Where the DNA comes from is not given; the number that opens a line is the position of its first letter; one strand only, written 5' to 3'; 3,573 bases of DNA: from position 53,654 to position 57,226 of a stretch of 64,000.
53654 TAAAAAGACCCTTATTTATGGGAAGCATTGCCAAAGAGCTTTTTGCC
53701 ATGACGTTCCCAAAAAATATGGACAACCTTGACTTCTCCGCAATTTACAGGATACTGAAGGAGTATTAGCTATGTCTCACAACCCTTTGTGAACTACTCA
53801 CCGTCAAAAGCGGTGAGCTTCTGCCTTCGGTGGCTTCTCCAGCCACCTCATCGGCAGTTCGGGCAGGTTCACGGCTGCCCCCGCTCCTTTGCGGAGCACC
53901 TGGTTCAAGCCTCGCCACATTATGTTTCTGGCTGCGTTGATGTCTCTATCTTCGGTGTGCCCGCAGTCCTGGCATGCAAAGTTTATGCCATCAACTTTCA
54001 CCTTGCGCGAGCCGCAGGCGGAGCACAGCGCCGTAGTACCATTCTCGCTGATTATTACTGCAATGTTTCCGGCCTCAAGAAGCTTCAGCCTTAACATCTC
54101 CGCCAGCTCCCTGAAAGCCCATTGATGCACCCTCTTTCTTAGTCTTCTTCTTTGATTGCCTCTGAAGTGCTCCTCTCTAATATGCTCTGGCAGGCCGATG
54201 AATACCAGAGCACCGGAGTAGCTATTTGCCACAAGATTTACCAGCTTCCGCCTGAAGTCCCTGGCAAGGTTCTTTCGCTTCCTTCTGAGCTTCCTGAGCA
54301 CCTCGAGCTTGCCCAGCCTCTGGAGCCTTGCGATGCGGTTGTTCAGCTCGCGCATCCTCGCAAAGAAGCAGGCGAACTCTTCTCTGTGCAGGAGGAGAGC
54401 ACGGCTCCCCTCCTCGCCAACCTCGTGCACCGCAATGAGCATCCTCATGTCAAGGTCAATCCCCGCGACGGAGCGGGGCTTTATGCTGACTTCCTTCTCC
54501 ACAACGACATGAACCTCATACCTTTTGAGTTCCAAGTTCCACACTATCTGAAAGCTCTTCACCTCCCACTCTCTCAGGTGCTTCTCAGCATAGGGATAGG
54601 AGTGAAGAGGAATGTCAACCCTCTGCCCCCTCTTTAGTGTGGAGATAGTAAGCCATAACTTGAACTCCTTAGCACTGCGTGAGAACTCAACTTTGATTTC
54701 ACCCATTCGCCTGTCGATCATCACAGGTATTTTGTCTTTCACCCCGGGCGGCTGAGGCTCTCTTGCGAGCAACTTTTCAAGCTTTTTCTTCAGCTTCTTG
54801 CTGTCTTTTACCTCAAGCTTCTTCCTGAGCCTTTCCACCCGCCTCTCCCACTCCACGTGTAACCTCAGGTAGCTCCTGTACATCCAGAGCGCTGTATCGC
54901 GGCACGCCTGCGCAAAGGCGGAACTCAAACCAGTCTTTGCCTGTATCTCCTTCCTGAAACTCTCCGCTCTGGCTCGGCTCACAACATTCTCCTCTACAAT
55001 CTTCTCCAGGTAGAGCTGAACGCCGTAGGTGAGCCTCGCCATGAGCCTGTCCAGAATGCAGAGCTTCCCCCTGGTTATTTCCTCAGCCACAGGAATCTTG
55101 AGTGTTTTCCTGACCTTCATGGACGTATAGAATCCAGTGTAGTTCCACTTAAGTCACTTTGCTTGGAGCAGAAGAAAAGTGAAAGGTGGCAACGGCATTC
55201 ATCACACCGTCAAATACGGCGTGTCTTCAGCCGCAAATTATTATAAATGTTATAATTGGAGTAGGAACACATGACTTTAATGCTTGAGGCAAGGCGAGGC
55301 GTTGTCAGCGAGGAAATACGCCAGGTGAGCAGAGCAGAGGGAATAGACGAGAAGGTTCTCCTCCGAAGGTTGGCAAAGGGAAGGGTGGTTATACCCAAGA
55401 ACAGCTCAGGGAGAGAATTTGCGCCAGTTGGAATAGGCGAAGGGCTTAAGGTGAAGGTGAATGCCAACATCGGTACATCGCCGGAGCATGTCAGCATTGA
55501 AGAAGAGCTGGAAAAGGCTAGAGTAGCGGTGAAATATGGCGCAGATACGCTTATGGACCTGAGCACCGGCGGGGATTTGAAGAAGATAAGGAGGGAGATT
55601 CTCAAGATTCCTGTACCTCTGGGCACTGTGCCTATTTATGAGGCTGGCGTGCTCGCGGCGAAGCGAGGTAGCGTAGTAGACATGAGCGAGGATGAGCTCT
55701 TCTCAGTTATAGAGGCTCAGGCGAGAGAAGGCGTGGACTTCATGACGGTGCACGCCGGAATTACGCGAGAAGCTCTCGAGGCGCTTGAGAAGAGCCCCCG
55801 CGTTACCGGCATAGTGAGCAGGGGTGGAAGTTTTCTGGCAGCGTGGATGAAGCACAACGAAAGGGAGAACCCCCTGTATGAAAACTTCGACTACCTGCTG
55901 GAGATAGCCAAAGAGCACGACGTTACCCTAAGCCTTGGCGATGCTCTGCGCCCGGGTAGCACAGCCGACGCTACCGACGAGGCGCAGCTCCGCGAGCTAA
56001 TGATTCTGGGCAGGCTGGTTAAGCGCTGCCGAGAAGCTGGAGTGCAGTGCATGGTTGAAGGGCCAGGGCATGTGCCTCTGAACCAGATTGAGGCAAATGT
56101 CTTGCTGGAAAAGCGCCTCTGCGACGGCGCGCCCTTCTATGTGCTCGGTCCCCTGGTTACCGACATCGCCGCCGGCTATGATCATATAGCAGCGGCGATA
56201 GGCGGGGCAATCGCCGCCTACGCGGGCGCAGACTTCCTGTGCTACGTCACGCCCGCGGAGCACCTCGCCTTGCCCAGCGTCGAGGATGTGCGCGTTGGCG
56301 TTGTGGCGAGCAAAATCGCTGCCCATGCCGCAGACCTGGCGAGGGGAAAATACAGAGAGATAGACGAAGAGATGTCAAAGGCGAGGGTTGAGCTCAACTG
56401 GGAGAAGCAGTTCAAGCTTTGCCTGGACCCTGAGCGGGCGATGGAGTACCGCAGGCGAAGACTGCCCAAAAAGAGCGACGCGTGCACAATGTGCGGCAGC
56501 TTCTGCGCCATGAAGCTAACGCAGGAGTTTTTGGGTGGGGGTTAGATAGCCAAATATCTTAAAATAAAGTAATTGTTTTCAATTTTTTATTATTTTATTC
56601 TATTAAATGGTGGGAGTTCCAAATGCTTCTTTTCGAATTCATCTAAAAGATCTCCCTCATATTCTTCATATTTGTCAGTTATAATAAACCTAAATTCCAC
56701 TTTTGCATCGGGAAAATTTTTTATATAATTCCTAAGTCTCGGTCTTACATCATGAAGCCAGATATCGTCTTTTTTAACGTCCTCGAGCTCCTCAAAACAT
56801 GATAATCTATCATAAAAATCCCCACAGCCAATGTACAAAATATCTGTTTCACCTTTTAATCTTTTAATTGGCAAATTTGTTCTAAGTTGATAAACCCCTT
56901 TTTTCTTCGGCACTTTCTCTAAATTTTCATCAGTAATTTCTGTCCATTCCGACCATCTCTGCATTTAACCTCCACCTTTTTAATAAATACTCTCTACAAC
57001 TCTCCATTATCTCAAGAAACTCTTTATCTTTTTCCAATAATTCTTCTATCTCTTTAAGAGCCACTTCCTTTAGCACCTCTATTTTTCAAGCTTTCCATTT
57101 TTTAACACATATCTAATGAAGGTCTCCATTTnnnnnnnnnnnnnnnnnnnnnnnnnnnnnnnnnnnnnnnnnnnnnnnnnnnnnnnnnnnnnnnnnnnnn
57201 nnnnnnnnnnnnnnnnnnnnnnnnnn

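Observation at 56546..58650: AT-rich islet encoding a proteasome-beta/HslV-like protein with big insertions, a coupled 57-aa ORF and a GIY-YIG protein (candidate new conflict system)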

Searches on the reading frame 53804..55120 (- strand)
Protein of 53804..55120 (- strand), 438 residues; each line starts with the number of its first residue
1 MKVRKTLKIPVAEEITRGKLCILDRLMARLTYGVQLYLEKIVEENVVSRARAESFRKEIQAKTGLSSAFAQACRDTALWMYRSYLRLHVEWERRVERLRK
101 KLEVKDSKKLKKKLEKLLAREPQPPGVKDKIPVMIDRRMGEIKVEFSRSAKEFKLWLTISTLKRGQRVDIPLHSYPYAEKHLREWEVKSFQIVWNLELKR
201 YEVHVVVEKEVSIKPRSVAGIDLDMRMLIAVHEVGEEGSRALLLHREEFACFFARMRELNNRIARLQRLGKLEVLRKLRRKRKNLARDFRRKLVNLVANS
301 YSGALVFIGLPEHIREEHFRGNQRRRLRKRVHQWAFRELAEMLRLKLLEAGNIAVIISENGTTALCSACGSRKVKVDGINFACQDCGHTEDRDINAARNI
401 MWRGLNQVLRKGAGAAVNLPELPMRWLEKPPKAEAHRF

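Call 3: search_protein_families(library=pfam, proteins=[window:53804-55120:-], max_evalue=1)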
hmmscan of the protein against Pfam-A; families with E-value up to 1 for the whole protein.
window:53804-55120:- (438 aa): 4 families
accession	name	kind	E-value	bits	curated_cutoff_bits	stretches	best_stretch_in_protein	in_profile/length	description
PF07282.18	Cas12f1-like_TNB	-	1.3e-15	57.7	26.3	1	336-400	1-60/60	Cas12f1-like, TNB domain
PF01385.25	OrfB_IS605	-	0.00018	22.1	30.5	1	207-302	4-104/120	Probable transposase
PF09723.15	Zn_ribbon_8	-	0.052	14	34.4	0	381-391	6-16/41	Zinc ribbon domain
PF01155.25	HypA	-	0.16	12.5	28.9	1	348-390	56-96/112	Hydrogenase/urease nickel incorporation, metallochaperone, hypA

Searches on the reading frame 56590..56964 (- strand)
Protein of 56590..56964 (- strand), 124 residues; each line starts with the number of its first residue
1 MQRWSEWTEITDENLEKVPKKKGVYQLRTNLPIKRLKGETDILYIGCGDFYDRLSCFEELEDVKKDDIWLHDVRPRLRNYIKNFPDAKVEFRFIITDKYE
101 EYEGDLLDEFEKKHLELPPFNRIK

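Call 3: search_protein_families(library=pfam, proteins=[window:56590-56964:-], max_evalue=1)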
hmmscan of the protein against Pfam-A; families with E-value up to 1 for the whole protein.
window:56590-56964:- (124 aa): 1 family
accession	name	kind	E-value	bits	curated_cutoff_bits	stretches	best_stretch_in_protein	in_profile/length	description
PF24348.1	DUF7508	-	0.0027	18.3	26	1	5-29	5-29/79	Domain of unknown function (DUF7508)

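Call 4: search_protein_families(library=padloc, proteins=[window:56590-56964:-], max_evalue=1)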
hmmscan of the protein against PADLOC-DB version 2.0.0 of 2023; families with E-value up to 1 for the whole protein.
window:56590-56964:- (124 aa): 0 families

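Call 5: search_protein_families(library=ncbifam, proteins=[window:56590-56964:-], max_evalue=1)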
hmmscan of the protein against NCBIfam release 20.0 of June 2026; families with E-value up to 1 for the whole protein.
window:56590-56964:- (124 aa): 1 family
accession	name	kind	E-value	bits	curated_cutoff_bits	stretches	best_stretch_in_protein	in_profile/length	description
NF011012.0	PRK14440.1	equivalog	0.0048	17.1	103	1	68-112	22-63/90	acylphosphatase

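Call 43: find_homologous_proteins(query=window:56590-56964:-, max_evalue=0.001)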
Query window:56590-56964:- (124 aa): 3 proteins with E <= 0.001 among 9 candidates.
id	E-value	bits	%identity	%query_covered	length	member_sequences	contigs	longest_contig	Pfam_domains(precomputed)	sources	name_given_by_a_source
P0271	2.9e-79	282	100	100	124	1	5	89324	-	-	-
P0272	2.0e-63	230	82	98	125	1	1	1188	-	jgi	-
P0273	1.2e-47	179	66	100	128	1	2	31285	PF24348.2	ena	-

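Call 46: find_encoding_contigs(protein=P0273, flank=5000, max_places=2)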
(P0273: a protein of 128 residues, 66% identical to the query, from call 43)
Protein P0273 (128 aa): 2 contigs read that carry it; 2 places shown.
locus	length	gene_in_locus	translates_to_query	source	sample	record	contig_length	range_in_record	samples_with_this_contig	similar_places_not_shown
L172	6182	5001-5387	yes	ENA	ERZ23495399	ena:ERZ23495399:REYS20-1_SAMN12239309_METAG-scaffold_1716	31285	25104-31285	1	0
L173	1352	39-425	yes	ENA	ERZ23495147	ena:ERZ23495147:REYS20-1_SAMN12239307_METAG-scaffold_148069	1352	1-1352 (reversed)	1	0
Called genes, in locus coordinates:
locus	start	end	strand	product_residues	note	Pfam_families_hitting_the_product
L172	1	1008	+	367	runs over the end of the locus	PF01658:Inos-1-P_synth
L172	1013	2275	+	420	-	PF00483:NTP_transferase, PF01128:IspD (weak), PF12804:NTP_transf_3, PF01066:CDP-OH_P_transf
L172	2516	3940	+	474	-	PF23545:Zn_ribbon_HMPTM, PF04055:Radical_SAM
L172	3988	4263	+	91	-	PF14076:DUF4258 (weak)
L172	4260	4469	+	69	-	PF10049:DUF2283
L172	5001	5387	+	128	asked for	PF24348:DUF7508 (faint)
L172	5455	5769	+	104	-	PF18765:Polbeta, PF01909:NTP_transf_2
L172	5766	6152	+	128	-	PF05168:HEPN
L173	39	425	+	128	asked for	PF24348:DUF7508 (faint)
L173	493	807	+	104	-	PF18765:Polbeta, PF01909:NTP_transf_2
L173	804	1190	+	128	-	PF05168:HEPN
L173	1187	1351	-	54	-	?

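Call 77: search_protein_families(library=pfam, proteins=[P0273, P0272, L172:3988-4263:+], max_evalue=0.1)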
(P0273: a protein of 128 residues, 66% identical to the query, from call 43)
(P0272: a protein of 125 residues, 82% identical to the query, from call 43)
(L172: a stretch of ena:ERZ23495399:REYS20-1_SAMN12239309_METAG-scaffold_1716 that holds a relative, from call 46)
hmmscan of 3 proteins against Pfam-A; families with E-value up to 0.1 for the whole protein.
P0273 (128 aa): 3 families
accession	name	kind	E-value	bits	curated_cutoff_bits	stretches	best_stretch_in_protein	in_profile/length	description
PF24348.1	DUF7508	-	1.1e-05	25.9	26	1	1-114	1-76/79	Domain of unknown function (DUF7508)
PF14392.11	zf-CCHC_4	-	0.022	14.8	27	1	72-97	2-27/49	Zinc knuckle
PF23343.2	REP_ORF2-G2P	-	0.094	13.4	27.8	1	65-107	11-49/99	Replication-associated protein ORF2/G2P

P0272 (125 aa): 1 family
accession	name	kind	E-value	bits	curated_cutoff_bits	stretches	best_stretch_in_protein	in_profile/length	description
PF24348.1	DUF7508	-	5.1e-05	23.8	26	1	5-55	5-47/79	Domain of unknown function (DUF7508)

L172:3988-4263:+ (91 aa): 3 families
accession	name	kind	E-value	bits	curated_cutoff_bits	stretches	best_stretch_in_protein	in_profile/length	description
PF14076.12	DUF4258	-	2.7e-06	28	25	1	5-70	1-70/71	Domain of unknown function (DUF4258)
PF01043.26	SecA_PP_bind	-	0.0089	17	23.5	1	4-54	57-107/110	SecA preprotein cross-linking domain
PF04365.19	BrnT_toxin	-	0.095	13.5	34.5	0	21-69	18-70/77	Ribonuclease toxin, BrnT, of type II toxin-antitoxin system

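Call 82: predict_structure(alignment_id=A4)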
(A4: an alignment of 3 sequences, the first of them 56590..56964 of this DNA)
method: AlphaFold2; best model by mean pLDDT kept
length: 124 residues; sequences in the alignment: 3
mean_pLDDT: 54.6   pTM: 0.51
mean pLDDT of the five models: 54.6, 50.9, 41.2, 36.7, 34.4
residues with pLDDT >= 90: 0; 70-90: 36; 50-70: 34; < 50: 54
segments of 3 or more residues with pLDDT < 50: 37-70, 102-104, 110-124
pLDDT, mean of each block of 10 residues (from residue 1): 73 79 66 49 33 35 36 69 76 63 50 38 28
secondary structure, 60 per line:
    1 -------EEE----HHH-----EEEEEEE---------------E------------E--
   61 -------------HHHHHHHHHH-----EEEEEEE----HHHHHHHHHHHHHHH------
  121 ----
elements in order: E8-10 E23-29 H74-83 E89-95 H100-114

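Call 85: fold_search(model_id=the predicted structure, library=pdb)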
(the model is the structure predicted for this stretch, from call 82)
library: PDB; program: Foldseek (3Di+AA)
matches with E <= 10: 14; with E <= 0.001: 0
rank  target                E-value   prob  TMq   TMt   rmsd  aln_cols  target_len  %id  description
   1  6kyi_T                1.4e+00  0.09  0.26  0.27  12.6        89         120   16  Rice Rubisco in complex with sulfate ions (released 2020-09-16)
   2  6kyj_S                1.8e+00  0.06  0.25  0.26  12.3        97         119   15  Hybrid-Rubisco (rice RbcL and sorghum RbcS) in complex with sulfate ions (released 2020-09-16)
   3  5wsk_H                2.3e+00  0.07  0.24  0.25  11.9        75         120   15  Structure of Ribulose-1,5-bisphosphate carboxylase/oxygenase from wheat (released 2018-02-14)
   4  6kyi_S                2.6e+00  0.04  0.25  0.26  13.8       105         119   15  Rice Rubisco in complex with sulfate ions (released 2020-09-16)
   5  8brf_BBB              3.8e+00  0.06  0.30  0.28   8.5       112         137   12  YopQ apo from Yersinia enterocolitica (released 2023-12-13)
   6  8brf_AAA              5.2e+00  0.04  0.31  0.28   7.8       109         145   13  YopQ apo from Yersinia enterocolitica (released 2023-12-13)
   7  1wdd_S                5.2e+00  0.03  0.25  0.25  12.8       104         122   17  Crystal Structure of Activated Rice Rubisco Complexed with 2-Carboxyarabinitol-1,5-bisphosphate (released 2004-11-13)
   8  3ihr                  5.5e+00  0.02  0.18  0.09  15.1        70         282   18  Crystal Structure of Uch37 (released 2009-08-11)
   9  1ifq_B                6.3e+00  0.02  0.22  0.21  11.2       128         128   12  Sec22b N-terminal domain (released 2001-05-02)
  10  4xz3_B                6.7e+00  0.03  0.19  0.12   8.3        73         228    8  Ca. Korarchaeum cryptofilum dinucleotide forming Acetyl-coenzyme A synthetase 1 (Se-Met derivative) in complex with co (released 2016-01-27)
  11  2ybv_B                7.1e+00  0.03  0.26  0.30   9.6        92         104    9  STRUCTURE OF RUBISCO FROM THERMOSYNECHOCOCCUS ELONGATUS (released 2012-03-28)
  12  9pzg_V                7.1e+00  0.01  0.14  0.07  16.1        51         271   20  Bacterial ribosomal 2'-O-methyltransferase RsmI in complex with the small ribosomal subunit (released 2025-09-24)
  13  1jod_A                9.7e+00  0.01  0.19  0.15  12.0       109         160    9  Crystal Structure of Murine Olfactory Marker Protein in Spacegroup P43212 (released 2001-08-22)
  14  5zuj_A                9.7e+00  0.01  0.14  0.12  14.2       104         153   13  Binding and Enhanced Binding between Key Immunity Proteins TRAF6 and TIFA (released 2018-12-05)

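Call 87: search_solved_structures(query=A4, max_evalue=10, show_alignments=3)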
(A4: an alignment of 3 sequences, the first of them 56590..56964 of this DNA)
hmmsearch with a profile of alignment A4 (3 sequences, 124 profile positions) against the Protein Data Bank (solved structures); distinct sequences matched with E-value up to 10: 3.
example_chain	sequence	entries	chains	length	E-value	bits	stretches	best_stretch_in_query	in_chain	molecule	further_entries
8jkz_A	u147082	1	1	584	0.67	13.5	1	49-114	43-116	Sir2 superfamily protein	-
8jl0_A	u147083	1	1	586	0.67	13.5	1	49-114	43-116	Sir2 superfamily protein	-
8in8_B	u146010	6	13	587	0.67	13.5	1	49-114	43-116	Sir2 superfamily protein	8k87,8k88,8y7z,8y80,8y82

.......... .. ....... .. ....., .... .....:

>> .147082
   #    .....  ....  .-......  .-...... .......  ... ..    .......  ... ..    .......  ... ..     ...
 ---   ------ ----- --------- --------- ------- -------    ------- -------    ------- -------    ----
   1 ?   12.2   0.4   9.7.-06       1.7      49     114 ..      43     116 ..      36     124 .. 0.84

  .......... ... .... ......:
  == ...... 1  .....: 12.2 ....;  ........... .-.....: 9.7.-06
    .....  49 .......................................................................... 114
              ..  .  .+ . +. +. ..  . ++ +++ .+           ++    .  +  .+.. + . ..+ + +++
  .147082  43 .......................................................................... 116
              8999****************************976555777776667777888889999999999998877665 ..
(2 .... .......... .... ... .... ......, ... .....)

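Call 88: search_protein_families(library=phrogs, proteins=[window:56590-56964:-], max_evalue=0.01)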
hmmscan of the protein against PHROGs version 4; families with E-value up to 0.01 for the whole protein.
window:56590-56964:- (124 aa): 0 families

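Call 96: search_protein_families(library=pfam, proteins=[L172:4865-4981:+, L172:4260-4469:+], max_evalue=1)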
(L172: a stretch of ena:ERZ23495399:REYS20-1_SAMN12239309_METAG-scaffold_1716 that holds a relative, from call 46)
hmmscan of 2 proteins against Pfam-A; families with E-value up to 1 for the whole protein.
L172:4865-4981:+ (38 aa): 0 families

L172:4260-4469:+ (69 aa): 2 families
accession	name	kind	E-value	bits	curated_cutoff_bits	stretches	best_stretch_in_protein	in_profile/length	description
PF10049.14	DUF2283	-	1.6e-18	67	23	1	3-50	2-49/49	Protein of unknown function (DUF2283)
PF22480.1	DUF6984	-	0.055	14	24.6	1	18-49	61-92/101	Domain of unknown function (DUF6984)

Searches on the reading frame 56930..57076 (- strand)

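Call 3: search_protein_families(library=pfam, proteins=[window:56930-57076:-], max_evalue=1)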
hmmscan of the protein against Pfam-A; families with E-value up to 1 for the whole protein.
window:56930-57076:- (48 aa): 0 families

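Call 4: search_protein_families(library=padloc, proteins=[window:56930-57076:-], max_evalue=1)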
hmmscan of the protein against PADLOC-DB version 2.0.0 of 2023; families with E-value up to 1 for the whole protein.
window:56930-57076:- (48 aa): 0 families

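Call 5: search_protein_families(library=ncbifam, proteins=[window:56930-57076:-], max_evalue=1)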
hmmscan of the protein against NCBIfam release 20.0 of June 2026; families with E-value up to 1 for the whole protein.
window:56930-57076:- (48 aa): 1 family
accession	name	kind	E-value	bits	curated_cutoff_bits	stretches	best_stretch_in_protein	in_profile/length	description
TIGR01540.1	portal_PBSX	equivalog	0.00044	19.6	166.05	1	4-47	236-280/320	phage portal protein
